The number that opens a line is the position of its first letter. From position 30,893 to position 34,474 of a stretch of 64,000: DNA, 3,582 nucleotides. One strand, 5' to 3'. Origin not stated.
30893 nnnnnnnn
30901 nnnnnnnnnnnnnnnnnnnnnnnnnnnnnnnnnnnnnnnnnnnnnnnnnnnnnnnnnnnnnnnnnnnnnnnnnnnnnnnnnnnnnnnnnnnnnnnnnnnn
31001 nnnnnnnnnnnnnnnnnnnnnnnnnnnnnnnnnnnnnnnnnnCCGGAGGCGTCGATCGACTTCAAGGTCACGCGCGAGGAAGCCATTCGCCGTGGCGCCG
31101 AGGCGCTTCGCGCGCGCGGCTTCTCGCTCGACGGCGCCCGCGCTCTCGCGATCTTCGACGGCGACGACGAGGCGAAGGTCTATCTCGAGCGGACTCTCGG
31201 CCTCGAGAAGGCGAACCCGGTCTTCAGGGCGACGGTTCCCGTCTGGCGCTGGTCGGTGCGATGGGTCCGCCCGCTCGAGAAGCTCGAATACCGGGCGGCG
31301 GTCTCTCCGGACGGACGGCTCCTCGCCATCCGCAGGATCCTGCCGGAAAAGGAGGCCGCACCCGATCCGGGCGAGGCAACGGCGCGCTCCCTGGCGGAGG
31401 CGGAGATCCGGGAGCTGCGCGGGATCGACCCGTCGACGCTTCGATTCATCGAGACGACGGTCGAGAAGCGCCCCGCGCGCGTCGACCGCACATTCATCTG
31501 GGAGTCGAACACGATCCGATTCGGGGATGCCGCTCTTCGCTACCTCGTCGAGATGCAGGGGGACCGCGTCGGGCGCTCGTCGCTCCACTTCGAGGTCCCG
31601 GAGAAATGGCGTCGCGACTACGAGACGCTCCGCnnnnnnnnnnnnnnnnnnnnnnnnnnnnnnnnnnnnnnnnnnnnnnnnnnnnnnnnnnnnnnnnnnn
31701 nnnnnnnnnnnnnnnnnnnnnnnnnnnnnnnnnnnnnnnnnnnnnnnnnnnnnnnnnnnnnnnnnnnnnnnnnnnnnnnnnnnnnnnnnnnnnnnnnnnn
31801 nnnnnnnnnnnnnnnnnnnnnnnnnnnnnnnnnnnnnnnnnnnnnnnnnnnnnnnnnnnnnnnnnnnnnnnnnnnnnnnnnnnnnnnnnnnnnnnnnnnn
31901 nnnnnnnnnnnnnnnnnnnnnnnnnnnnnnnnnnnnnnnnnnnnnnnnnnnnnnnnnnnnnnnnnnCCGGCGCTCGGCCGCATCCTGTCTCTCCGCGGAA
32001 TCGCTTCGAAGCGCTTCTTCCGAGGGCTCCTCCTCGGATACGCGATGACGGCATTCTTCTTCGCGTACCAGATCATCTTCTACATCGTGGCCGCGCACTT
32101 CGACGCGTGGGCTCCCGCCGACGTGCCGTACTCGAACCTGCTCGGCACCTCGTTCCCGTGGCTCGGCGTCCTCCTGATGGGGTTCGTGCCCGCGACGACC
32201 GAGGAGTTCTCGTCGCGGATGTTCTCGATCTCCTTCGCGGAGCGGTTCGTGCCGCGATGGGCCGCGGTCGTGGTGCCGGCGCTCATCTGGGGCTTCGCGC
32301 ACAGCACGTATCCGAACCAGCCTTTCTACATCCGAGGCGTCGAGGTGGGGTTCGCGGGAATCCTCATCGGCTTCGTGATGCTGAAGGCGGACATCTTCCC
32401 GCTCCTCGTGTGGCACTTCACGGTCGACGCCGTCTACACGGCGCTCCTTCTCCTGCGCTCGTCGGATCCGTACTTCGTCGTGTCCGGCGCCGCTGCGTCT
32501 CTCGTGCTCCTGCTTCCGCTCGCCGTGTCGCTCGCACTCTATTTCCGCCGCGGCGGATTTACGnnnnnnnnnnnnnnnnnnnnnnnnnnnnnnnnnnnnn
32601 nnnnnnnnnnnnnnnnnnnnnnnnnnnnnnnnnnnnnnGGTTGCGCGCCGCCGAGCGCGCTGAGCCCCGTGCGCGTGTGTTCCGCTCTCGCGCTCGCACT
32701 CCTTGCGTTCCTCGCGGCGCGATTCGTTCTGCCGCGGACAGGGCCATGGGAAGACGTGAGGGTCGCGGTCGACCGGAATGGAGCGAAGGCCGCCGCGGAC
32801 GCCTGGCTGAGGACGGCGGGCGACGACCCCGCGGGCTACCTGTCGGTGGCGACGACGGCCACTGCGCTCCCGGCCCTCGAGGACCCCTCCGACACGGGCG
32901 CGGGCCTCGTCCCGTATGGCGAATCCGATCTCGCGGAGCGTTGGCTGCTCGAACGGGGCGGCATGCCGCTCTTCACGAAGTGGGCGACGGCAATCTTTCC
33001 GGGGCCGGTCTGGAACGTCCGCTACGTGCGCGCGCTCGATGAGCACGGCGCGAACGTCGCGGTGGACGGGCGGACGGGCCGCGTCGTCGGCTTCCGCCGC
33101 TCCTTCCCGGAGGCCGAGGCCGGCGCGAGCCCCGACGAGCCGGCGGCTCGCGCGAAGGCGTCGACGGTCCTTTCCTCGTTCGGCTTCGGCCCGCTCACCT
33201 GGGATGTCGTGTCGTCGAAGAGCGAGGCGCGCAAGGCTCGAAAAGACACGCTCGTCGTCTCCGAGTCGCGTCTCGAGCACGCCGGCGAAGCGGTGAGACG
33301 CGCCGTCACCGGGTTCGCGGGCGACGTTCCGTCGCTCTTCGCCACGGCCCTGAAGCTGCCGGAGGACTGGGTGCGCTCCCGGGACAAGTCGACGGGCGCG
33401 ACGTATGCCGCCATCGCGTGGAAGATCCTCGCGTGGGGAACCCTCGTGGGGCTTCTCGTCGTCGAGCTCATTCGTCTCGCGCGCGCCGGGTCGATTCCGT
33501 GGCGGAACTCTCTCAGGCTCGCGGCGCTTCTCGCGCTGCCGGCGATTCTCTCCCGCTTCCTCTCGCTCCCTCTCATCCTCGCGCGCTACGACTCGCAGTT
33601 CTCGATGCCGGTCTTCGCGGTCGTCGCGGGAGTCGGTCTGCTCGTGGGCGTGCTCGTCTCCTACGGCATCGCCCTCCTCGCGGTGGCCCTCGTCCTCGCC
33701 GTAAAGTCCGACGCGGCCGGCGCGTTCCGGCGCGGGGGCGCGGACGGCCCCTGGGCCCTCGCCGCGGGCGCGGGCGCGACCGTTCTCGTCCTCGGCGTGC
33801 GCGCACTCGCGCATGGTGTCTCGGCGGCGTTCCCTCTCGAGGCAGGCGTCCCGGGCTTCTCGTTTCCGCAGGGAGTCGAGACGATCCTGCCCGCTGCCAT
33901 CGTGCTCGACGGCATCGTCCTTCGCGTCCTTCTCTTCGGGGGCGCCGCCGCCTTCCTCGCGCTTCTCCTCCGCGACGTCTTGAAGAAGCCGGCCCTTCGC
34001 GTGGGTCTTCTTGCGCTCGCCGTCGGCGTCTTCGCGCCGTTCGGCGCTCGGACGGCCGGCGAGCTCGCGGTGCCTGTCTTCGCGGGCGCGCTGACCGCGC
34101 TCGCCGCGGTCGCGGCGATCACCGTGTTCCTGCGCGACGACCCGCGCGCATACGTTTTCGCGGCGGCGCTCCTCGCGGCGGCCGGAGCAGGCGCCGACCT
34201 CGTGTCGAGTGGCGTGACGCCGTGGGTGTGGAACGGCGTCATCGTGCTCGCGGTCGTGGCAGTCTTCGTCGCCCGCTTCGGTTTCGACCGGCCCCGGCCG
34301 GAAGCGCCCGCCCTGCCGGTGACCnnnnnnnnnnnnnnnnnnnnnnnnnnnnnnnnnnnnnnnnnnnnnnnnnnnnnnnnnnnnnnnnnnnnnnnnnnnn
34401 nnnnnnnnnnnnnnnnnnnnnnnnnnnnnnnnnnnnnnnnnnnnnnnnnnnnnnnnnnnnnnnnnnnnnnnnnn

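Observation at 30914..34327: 1137-aa CPBP intramembrane protease with an internally duplicated PepSY-like plus TM-bundle architecture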

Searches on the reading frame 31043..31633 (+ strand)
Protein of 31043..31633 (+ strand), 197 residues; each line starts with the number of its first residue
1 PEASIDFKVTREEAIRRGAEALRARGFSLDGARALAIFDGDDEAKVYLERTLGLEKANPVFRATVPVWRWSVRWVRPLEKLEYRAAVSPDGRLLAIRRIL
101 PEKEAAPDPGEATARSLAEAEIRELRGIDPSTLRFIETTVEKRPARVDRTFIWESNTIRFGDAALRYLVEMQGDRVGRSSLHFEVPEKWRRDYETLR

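Call 40: search_protein_families(library=pfam, alignment_id=A3, max_evalue=0.1)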
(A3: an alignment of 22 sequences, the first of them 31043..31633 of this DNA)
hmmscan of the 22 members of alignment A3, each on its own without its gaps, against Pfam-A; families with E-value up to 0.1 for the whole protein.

A. member 1, window:31043-31633:+ (197 aa): 1 family
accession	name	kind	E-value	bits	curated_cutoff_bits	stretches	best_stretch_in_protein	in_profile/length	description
PF09142.17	TruB_C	-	0.03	14.5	28.7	1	73-96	18-41/56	tRNA Pseudouridine synthase II, C terminal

B. families by the number of members that match (of 22 scanned): 6 families
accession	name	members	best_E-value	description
PF16244.11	DUF4901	7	1.5e-09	YcdB, YcdC repeated domain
PF03413.25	PepSY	3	6.6e-06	Peptidase propeptide and YPEB domain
PF25536.1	DUF7920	1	0.011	Domain of unknown function (DUF7920)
PF09142.17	TruB_C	1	0.03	tRNA Pseudouridine synthase II, C terminal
PF10615.14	DUF2470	1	0.033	Domain of unknown function (DUF2470)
PF08044.16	DUF1707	1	0.074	DUF1707 SHOCT-like domain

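Call 41: search_solved_structures(query=A3, max_evalue=10)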
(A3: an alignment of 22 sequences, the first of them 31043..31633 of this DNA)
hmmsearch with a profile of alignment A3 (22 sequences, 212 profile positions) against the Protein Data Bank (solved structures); distinct sequences matched with E-value up to 10: 3.
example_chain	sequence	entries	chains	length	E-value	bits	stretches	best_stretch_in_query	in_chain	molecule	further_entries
5njt_g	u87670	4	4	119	0.11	15.5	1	22-76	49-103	50S ribosomal protein L17 | Large ribosomal subunit protein bL17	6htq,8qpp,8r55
3j3v_N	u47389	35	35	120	0.11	15.5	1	22-76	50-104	50S ribosomal protein L17 | 50S ribosomal protein bL17 | Large ribosomal subunit protein bL17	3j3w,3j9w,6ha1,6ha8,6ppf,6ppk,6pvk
8t2j_A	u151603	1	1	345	0.65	13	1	27-105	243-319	Protein phosphatase 1D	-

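Call 44: search_protein_representatives(alignment_id=A3)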
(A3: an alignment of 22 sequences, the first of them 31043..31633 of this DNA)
Query: 22 sequences, 212 profile positions. Proteins with E-value up to 0.001 (for the whole library): 2309; up to 1e-10: 1726; up to 1e-30: 847. The best 150 are listed.
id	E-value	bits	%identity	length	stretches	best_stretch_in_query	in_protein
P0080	2.2e-130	449.2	-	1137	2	6-211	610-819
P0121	1.2e-115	401.0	-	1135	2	1-210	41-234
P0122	6.5e-114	395.3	-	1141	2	1-211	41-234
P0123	4.3e-106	369.8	-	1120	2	1-211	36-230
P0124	5.7e-102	356.3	-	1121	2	1-211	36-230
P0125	1.5e-99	348.4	-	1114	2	1-212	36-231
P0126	8.6e-99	345.9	-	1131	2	1-212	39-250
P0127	1.9e-97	341.5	-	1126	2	1-211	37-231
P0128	9.4e-96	336.0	-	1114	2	1-212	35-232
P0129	2.3e-95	334.7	-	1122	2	1-212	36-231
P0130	1.1e-94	332.5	-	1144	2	1-211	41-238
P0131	1.3e-94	332.3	-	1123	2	1-212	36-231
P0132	2.6e-93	328.0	-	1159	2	1-212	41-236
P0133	2.8e-93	327.9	-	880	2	1-212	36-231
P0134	5.9e-93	326.9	-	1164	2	1-211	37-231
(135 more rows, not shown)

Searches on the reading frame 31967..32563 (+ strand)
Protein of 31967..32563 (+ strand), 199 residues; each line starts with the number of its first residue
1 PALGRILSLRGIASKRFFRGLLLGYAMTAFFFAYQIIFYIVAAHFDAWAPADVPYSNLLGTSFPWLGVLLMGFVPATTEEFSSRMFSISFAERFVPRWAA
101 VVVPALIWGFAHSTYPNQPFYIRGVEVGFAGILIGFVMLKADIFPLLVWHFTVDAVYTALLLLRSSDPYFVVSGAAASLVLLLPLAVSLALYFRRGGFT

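Call 77: search_solved_structures(query=window:31967-32563:+, max_evalue=10, show_alignments=2)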
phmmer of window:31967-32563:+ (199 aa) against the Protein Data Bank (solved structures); distinct sequences matched with E-value up to 10: 0.

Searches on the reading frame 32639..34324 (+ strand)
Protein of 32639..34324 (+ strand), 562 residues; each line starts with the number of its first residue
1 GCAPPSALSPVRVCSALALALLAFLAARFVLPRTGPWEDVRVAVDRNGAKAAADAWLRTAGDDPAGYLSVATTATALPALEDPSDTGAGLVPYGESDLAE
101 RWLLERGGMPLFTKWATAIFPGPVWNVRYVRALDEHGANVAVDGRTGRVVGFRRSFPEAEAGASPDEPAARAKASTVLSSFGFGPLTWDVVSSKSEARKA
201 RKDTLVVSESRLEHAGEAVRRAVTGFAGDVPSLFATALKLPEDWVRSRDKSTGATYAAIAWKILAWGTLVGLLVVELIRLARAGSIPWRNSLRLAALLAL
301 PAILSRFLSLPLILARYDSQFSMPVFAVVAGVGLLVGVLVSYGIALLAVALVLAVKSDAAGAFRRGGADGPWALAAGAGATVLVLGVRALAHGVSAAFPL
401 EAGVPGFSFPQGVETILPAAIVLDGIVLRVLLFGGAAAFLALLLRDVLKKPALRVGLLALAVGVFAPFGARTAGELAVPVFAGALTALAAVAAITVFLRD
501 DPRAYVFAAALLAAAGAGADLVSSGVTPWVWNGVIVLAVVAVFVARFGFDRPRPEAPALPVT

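Call 42: predict_structure(alignment_id=A2)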
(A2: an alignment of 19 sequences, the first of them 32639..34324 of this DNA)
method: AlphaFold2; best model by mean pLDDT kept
length: 562 residues; sequences in the alignment: 19
mean_pLDDT: 88.0   pTM: 0.85
mean pLDDT of the five models: 88.0, 87.3, 86.0, 84.7, 82.5
residues with pLDDT >= 90: 312; 70-90: 221; 50-70: 23; < 50: 6
segments of 3 or more residues with pLDDT < 50: none
pLDDT, mean of each block of 10 residues (from residue 1): 59 82 85 68 91 96 92 89 72 88 91 91 94 91 95 90 85 93 90 89 93 92 92 94 86 90 94 93 91 93 89 88 90 92 95 88 80 90 91 86 83 90 93 92 85 87 89 89 91 88 92 90 90 94 90 59 48
secondary structure, 60 per line:
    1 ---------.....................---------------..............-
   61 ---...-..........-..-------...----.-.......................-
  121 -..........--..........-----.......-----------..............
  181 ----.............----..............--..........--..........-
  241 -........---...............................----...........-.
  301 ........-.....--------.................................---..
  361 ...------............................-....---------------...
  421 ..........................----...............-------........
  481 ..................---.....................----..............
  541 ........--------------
elements in order: H10-30 H46-59 E68-77 H97-119 E122-131 E134-143 E149-155 H167-180 E188-197 E202-215 E218-227 E230-239 H242-249 H253-283 H288-298 H300-308 H310-314 H323-355 H359-363 H370-397 H399-402 H418-446 H451-465 H473-498 H502-522 H527-548
